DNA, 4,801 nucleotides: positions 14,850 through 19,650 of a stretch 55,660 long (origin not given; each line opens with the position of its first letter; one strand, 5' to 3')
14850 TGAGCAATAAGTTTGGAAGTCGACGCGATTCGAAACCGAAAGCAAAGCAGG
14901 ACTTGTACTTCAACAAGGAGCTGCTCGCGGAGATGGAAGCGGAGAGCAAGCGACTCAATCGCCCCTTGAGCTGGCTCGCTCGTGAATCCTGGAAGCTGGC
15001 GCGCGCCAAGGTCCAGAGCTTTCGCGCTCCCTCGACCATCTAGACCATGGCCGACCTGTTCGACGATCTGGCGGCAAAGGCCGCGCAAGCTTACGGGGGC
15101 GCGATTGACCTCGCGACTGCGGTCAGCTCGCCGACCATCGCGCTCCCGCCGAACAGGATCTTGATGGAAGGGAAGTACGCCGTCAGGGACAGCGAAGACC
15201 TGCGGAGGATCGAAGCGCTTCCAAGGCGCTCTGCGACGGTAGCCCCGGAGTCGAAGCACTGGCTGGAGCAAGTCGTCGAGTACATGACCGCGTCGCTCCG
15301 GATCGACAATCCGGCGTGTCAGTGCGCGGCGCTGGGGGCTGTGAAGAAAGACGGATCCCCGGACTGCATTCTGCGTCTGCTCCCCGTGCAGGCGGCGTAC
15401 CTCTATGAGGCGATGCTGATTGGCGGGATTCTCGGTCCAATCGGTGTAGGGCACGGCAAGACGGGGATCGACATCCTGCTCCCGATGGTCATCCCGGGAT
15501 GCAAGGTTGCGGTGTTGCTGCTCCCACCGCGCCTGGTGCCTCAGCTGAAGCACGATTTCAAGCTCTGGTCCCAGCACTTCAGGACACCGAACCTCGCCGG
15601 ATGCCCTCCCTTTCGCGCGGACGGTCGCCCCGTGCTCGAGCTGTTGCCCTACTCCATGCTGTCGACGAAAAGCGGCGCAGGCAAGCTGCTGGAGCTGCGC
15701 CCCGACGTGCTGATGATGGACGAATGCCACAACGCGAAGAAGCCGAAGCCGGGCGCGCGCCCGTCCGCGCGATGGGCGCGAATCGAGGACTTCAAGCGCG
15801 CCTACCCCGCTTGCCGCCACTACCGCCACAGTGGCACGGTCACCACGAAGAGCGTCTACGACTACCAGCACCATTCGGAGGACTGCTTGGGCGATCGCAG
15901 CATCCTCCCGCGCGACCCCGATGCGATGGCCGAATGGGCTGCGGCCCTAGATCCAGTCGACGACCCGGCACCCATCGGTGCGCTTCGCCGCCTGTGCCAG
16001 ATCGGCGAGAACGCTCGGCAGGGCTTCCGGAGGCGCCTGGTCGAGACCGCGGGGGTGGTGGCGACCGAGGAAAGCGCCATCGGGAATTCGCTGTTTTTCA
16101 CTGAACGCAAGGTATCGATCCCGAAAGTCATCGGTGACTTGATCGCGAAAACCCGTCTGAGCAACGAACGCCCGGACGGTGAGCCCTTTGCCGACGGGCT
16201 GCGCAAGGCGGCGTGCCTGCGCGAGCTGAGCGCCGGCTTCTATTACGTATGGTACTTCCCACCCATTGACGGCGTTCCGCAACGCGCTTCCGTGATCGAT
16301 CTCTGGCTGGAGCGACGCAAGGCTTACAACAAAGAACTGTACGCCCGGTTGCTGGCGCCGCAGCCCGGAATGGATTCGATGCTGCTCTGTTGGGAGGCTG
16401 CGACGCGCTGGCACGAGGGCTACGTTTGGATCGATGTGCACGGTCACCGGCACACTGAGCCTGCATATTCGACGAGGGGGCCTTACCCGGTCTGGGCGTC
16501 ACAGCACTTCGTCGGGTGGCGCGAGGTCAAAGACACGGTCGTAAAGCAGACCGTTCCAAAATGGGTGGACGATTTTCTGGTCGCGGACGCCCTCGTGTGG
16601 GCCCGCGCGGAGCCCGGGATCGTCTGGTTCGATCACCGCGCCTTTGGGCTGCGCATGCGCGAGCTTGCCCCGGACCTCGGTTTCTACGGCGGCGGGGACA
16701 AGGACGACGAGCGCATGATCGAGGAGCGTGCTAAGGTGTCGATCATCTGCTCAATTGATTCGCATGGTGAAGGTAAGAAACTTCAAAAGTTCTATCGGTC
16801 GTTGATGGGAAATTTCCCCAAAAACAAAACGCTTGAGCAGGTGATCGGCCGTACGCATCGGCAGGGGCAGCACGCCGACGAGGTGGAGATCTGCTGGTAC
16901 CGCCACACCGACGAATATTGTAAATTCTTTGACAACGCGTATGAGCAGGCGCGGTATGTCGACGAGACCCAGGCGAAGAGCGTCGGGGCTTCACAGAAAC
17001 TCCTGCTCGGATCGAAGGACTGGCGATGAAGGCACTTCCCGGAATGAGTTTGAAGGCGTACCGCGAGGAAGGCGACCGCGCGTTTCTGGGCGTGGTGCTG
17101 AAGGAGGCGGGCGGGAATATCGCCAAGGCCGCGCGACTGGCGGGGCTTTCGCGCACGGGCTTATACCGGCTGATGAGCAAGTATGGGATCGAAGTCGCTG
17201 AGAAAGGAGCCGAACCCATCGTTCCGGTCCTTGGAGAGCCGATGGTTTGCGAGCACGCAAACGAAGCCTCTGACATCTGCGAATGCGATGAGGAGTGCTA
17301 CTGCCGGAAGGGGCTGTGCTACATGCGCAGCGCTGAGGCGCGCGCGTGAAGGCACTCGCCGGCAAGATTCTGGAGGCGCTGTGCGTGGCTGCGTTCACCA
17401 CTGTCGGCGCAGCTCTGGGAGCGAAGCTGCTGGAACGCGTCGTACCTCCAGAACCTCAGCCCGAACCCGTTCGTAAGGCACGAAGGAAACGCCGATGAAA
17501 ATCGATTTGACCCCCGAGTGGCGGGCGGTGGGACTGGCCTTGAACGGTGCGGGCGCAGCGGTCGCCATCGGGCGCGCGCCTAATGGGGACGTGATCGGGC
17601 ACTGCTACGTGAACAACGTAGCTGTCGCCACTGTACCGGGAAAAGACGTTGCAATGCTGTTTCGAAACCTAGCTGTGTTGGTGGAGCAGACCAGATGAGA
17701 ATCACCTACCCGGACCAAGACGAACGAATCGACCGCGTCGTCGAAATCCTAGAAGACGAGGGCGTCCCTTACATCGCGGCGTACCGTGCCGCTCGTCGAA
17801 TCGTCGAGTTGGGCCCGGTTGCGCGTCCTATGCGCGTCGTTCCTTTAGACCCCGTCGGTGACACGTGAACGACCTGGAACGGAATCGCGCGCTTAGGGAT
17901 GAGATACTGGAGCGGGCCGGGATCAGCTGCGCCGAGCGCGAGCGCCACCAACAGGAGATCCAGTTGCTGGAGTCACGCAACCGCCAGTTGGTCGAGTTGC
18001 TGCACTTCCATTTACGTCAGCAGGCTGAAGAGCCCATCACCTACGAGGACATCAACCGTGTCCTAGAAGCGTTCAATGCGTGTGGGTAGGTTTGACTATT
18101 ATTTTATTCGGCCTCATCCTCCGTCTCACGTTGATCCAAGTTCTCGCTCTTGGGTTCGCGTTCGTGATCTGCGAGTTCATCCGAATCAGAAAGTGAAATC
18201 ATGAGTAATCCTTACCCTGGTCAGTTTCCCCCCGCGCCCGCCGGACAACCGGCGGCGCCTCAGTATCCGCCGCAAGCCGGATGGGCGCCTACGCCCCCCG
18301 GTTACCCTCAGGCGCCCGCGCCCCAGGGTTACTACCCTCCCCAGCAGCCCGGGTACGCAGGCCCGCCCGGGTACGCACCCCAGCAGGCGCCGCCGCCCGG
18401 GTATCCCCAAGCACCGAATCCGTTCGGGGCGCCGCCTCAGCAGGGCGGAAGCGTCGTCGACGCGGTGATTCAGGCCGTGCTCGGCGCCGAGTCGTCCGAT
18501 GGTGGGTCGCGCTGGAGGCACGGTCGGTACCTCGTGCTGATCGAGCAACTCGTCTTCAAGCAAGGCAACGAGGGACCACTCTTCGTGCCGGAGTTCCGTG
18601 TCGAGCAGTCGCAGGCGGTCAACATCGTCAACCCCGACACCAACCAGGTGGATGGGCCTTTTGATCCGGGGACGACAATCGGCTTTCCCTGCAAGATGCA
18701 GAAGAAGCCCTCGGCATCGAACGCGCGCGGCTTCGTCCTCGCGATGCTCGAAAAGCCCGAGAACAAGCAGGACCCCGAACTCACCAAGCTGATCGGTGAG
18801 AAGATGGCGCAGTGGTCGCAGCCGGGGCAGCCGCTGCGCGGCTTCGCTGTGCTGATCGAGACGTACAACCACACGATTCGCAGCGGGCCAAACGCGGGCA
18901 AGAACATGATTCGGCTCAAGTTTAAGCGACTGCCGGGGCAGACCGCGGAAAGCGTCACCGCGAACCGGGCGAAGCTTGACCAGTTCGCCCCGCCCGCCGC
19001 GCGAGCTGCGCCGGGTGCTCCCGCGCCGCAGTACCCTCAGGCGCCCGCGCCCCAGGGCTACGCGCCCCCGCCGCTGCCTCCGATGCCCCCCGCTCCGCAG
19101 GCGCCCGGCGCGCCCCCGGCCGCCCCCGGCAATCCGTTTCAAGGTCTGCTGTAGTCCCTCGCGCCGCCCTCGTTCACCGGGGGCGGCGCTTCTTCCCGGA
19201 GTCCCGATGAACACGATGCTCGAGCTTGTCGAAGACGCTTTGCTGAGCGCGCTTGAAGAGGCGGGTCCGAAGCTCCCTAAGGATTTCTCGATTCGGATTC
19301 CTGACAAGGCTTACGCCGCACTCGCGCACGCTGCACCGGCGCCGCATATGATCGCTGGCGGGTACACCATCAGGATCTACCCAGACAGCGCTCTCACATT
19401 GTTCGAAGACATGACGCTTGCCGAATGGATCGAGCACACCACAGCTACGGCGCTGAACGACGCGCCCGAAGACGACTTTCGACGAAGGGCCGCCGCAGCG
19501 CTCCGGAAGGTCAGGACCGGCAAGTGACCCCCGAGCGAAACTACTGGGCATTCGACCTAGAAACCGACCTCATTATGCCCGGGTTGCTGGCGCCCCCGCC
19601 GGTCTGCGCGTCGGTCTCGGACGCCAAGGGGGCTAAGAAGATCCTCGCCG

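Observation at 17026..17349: Stand-alone NtrC/Fis-type HTH protein: candidate binder of the 17-bp class II element or decoy for host sigma54 activators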

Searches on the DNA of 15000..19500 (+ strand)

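Call 9: search_dna_similar(query=window:15000-19500:+, collection=phages, mode=distant)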
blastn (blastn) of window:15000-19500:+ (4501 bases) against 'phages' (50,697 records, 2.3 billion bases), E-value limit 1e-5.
No match.

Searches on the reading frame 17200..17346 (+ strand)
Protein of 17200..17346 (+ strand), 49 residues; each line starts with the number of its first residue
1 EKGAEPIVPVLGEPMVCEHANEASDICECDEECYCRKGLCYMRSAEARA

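Call 31: find_homologous_proteins(query=A3, max_evalue=1)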
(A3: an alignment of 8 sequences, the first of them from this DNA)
Query A3 (8 sequences) (49 aa, profile of the alignment): 9 proteins with E <= 1 among 14 candidates.
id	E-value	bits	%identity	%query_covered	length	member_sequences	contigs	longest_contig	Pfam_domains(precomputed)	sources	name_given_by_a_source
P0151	3.0e-14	70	50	61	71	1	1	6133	-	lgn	-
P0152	2.0e-12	64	41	69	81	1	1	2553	-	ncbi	-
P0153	2.9e-10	58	43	61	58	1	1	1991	-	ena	-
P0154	1.3e-9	55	52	59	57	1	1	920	-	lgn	-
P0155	1.3e-9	55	47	61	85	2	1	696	-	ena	-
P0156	1.5e-9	55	52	55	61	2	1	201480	-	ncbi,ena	-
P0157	2.6e-9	54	45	67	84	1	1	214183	-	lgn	-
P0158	9.8e-8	49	36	73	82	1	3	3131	-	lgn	-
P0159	2.3e-2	32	41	67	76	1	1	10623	-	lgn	-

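Call 33: find_encoding_contigs(protein=P0156, flank=6000, max_places=3)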
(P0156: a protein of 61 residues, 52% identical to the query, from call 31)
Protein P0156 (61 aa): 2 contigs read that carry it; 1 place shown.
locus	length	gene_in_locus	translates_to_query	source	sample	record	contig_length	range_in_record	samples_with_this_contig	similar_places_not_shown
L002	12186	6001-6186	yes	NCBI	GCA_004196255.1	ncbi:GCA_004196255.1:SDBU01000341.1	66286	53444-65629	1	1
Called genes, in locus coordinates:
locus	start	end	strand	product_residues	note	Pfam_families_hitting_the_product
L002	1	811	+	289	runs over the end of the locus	-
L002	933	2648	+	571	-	PF24308:DUF7487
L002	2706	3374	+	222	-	-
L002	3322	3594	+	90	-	-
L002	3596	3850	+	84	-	-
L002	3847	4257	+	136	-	-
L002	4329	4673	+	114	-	-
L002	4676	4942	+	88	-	-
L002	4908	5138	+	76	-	-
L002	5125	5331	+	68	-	-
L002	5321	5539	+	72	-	-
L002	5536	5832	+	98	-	-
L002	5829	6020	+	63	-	-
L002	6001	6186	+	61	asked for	-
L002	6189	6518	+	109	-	-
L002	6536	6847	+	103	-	-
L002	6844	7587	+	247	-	PF00300:His_Phos_1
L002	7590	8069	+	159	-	-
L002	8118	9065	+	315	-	-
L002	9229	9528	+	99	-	-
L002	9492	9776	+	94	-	PF07282:Cas12f1-like_TNB (weak)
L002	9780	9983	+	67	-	-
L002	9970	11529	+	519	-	PF01391:Collagen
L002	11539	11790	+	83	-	-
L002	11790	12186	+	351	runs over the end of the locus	?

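Call 34: find_encoding_contigs(protein=P0157, flank=6000, max_places=3)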
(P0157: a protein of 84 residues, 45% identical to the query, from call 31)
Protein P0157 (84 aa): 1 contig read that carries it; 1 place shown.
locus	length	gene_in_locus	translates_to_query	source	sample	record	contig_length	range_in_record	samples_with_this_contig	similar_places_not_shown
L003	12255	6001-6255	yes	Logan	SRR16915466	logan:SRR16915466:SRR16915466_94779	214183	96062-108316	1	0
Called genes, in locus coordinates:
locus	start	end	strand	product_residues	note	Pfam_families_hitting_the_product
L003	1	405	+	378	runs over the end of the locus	PF12323:HTH_OrfB_IS605, PF01385:OrfB_IS605, PF07282:Cas12f1-like_TNB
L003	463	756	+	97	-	-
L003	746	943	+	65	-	-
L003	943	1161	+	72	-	-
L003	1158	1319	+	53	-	-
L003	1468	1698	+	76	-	-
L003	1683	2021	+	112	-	-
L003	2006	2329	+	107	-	-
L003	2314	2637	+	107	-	-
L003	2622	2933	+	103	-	-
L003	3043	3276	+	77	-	-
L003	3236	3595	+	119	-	-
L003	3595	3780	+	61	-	-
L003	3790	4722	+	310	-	PF07460:NUMOD3 (weak)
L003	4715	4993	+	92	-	-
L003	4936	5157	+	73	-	PF06941:NT5C (weak)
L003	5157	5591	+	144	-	PF00293:NUDIX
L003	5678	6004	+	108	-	-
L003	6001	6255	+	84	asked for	-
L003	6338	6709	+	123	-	PF04480:DUF559, PF18741:MTES_1575 (weak)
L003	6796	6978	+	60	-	-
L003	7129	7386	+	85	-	-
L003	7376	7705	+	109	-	-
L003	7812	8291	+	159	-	PF18907:DUF5662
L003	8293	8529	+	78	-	-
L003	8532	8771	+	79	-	-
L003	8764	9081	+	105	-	-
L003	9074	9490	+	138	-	-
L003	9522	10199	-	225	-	PF13391:HNH_2 (weak)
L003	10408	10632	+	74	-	-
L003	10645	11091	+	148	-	-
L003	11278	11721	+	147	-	-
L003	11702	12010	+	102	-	-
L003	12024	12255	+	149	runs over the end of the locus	-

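Call 35: search_protein_families(library=phrogs, proteins=[P0151, P0152, P0153, P0154, P0155, P0156, P0157, P0158, P0159, window:17200-17346:+], max_evalue=1)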
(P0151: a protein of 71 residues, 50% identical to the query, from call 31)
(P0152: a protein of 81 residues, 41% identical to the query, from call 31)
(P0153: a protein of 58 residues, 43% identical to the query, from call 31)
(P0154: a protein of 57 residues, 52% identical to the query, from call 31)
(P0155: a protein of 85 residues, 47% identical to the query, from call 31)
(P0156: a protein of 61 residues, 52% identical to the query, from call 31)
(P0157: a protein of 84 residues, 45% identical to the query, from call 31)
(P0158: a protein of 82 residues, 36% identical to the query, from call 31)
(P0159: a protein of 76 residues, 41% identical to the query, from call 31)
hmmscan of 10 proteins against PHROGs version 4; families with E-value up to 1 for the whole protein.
P0151 (71 aa): 0 families

P0152 (81 aa): 1 family
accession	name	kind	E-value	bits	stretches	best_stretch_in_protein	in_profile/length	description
phrog_8470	-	unknown function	0.38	10.5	1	7-67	87-138/567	-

P0153 (58 aa): 0 families

P0154 (57 aa): 1 family
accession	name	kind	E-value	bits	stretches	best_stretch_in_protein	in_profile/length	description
phrog_27742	-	unknown function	0.058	13.8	1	5-51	207-252/272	-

P0155 (85 aa): 1 family
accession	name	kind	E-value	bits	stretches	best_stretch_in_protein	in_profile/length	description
phrog_33731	-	unknown function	0.29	11.7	1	32-77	25-68/266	-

P0156 (61 aa): 0 families

P0157 (84 aa): 0 families

P0158 (82 aa): 1 family
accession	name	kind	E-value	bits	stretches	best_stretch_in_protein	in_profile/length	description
phrog_9067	-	unknown function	0.5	11.3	0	5-28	28-54/64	-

P0159 (76 aa): 0 families

seq(49 aa): 0 families

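Call 36: search_protein_families(library=pfam, proteins=[P0151, P0152, P0153, P0154, P0155, P0156, P0157, P0158, P0159, window:17200-17346:+], max_evalue=1)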
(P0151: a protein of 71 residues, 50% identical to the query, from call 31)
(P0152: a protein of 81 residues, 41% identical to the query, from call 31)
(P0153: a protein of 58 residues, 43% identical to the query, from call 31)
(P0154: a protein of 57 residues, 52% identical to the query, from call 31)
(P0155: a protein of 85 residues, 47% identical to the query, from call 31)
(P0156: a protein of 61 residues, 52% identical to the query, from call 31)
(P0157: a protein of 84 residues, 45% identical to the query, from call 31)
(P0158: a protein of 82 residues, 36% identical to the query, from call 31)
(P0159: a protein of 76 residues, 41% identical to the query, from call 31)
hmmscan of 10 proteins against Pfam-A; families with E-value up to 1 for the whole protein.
P0151 (71 aa): 0 families

P0152 (81 aa): 0 families

P0153 (58 aa): 1 family
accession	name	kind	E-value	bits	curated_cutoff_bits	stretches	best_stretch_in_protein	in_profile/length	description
PF10316.15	7TM_GPCR_Srbc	-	0.32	10.9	22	1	10-51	129-167/273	Serpentine type 7TM GPCR chemoreceptor Srbc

P0154 (57 aa): 0 families

P0155 (85 aa): 0 families

P0156 (61 aa): 0 families

P0157 (84 aa): 0 families

P0158 (82 aa): 0 families

P0159 (76 aa): 1 family
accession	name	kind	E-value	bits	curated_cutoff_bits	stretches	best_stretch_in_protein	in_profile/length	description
PF17172.10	GST_N_4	-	0.13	13.4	30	1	4-36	58-90/99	Glutathione S-transferase N-terminal domain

seq(49 aa): 0 families

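Call 59: find_encoding_contigs(protein=P0151, flank=5000, max_places=2)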
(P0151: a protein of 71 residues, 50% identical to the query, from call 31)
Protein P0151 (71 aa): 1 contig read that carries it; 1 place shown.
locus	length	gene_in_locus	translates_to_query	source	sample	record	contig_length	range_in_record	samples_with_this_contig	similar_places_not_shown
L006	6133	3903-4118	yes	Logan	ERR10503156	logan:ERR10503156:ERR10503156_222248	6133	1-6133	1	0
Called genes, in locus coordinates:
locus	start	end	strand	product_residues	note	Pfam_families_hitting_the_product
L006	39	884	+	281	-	-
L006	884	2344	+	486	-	PF03796:DnaB_C, PF06745:ATPase (weak)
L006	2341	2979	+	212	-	PF00300:His_Phos_1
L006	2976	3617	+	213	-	PF01807:Zn_ribbon_DnaG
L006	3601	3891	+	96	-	-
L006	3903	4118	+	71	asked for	-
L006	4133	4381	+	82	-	PF08792:A2L_zn_ribbon (faint)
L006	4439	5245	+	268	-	PF03167:UDG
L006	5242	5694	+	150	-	-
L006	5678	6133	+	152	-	?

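Call 60: find_encoding_contigs(protein=P0159, flank=6000, max_places=2)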
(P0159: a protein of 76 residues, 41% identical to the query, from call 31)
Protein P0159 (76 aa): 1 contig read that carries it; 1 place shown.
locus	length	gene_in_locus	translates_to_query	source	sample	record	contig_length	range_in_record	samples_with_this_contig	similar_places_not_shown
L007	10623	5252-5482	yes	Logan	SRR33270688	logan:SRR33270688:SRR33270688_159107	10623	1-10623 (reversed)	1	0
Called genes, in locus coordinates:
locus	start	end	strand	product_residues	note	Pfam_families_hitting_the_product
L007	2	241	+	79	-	?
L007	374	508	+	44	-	-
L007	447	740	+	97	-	-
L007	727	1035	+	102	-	-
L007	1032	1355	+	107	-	-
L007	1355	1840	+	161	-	PF10237:N6-adenineMlase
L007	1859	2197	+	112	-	-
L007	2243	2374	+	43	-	-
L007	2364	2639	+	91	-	-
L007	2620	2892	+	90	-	-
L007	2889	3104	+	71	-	-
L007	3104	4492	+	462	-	PF00206:Lyase_1, PF10397:ADSL_C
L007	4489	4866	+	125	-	-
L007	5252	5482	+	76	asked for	-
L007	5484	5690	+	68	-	-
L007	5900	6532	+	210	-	-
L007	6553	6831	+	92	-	-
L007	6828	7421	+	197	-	PF08795:DUF1796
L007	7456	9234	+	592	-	PF02771:Acyl-CoA_dh_N, PF02770:Acyl-CoA_dh_M, PF00441:Acyl-CoA_dh_1, PF21263:Acyl-CoA-dh_C (faint), PF21343:ACAD9-ACADV_C (weak)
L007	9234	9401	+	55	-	PF01258:zf-dskA_traR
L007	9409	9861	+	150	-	PF00293:NUDIX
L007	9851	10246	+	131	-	-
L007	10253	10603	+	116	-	-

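Call 61: search_protein_families(library=pfam, proteins=[L002:5829-6017:+, L002:6189-6515:+, L003:5678-6001:+, L003:6338-6706:+, L006:3601-3888:+, L006:4133-4378:+, L007:4489-4863:+, L007:5484-5687:+, L002:5536-5829:+, L007:5900-6529:+], max_evalue=0.1)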
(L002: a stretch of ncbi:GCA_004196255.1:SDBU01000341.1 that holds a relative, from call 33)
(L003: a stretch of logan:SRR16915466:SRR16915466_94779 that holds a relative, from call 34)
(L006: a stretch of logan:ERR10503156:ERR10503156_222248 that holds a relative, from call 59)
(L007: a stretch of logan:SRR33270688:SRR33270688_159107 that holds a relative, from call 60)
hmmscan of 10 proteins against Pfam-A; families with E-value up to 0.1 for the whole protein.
L002:5829-6017:+ (63 aa): 0 families

L002:6189-6515:+ (109 aa): 0 families

L003:5678-6001:+ (108 aa): 2 families
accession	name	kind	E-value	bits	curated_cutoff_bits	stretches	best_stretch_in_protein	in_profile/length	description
PF24459.1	DUF7574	-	0.00019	21.8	27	1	14-69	21-74/107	Domain of unknown function (DUF7574)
PF13708.11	DUF4942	-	0.02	15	25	1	30-84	86-141/190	Domain of unknown function (DUF4942)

L003:6338-6706:+ (123 aa): 4 families
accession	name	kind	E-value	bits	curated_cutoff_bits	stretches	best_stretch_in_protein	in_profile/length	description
PF04480.18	DUF559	-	3.5e-16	59.5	20.6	1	4-99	13-108/109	Protein of unknown function (DUF559)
PF18741.7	MTES_1575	-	1.6e-05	25.4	38.2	1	23-98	15-95/96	REase_MTES_1575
PF21598.3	PvuRts1I-like_N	-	0.00031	21.4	27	1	36-66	52-85/131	Restriction endonuclease PvuRts1 I-like, N-terminal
PF10881.14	DUF2726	-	0.0039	17.4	24.7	1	41-86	70-115/126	Protein of unknown function (DUF2726)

L006:3601-3888:+ (96 aa): 2 families
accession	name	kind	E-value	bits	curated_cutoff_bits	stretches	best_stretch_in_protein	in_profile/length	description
PF05406.20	WGR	-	0.088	13.4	22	1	58-81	43-66/79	WGR domain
PF09954.14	DUF2188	-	0.093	13.3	22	0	58-82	16-42/62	Uncharacterized protein conserved in bacteria (DUF2188)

L006:4133-4378:+ (82 aa): 5 families
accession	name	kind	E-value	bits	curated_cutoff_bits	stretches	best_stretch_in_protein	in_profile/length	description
PF08792.16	A2L_zn_ribbon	-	1.1e-05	25.4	22.9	1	26-44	3-21/33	A2L zinc ribbon domain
PF05129.18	Zn_ribbon_Elf1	-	0.0021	18.5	29.8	1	2-41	24-61/79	Transcription elongation factor Elf1 like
PF08271.17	Zn_Ribbon_TF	-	0.049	13.6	29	0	1-10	1-10/43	TFIIB zinc-binding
PF01396.24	Zn_ribbon_Top1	-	0.057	13.7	32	0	28-40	3-15/39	Topoisomerase DNA binding C4 zinc finger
PF00684.25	DnaJ_CXXCXGXG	-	0.086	13.5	32.7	0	2-34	17-49/65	DnaJ central domain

L007:4489-4863:+ (125 aa): 1 family
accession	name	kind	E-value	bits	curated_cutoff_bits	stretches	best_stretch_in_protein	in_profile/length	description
PF15284.11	PAGK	-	0.023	15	22.8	1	35-76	23-63/64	Phage-encoded virulence factor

L007:5484-5687:+ (68 aa): 0 families

L002:5536-5829:+ (98 aa): 0 families

L007:5900-6529:+ (210 aa): 0 families
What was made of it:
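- Tried and rejected: No HTH_8 gene neighbours the CxHANE genes in four other loci (call 61).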

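Call 71: predict_structure(alignment_id=A5)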
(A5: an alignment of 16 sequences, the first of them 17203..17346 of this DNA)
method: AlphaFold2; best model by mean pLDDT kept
length: 48 residues; sequences in the alignment: 16
mean_pLDDT: 63.1   pTM: 0.31
mean pLDDT of the five models: 63.1, 63.0, 58.7, 58.6, 57.9
residues with pLDDT >= 90: 0; 70-90: 17; 50-70: 27; < 50: 4
segments of 3 or more residues with pLDDT < 50: none
pLDDT, mean of each block of 10 residues (from residue 1): 55 53 66 78 62
secondary structure, 60 per line:
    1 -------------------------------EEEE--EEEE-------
elements in order: E32-35 E38-41

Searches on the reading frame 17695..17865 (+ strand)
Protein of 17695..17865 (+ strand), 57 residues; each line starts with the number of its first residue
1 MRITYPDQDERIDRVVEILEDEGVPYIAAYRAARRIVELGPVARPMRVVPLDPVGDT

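Call 3: search_protein_families(library=pfam, proteins=[window:17695-17865:+], max_evalue=0.1)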
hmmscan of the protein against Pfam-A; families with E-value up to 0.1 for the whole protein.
window:17695-17865:+ (57 aa): 0 families

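Call 4: search_protein_families(library=phrogs, proteins=[window:17695-17865:+], max_evalue=0.1)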
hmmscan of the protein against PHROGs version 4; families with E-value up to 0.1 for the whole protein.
window:17695-17865:+ (57 aa): 2 families
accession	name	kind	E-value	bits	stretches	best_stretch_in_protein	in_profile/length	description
phrog_6549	-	unknown function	0.015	16.6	1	5-38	16-51/64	-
phrog_32926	-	unknown function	0.065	14.2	1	7-37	89-119/164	-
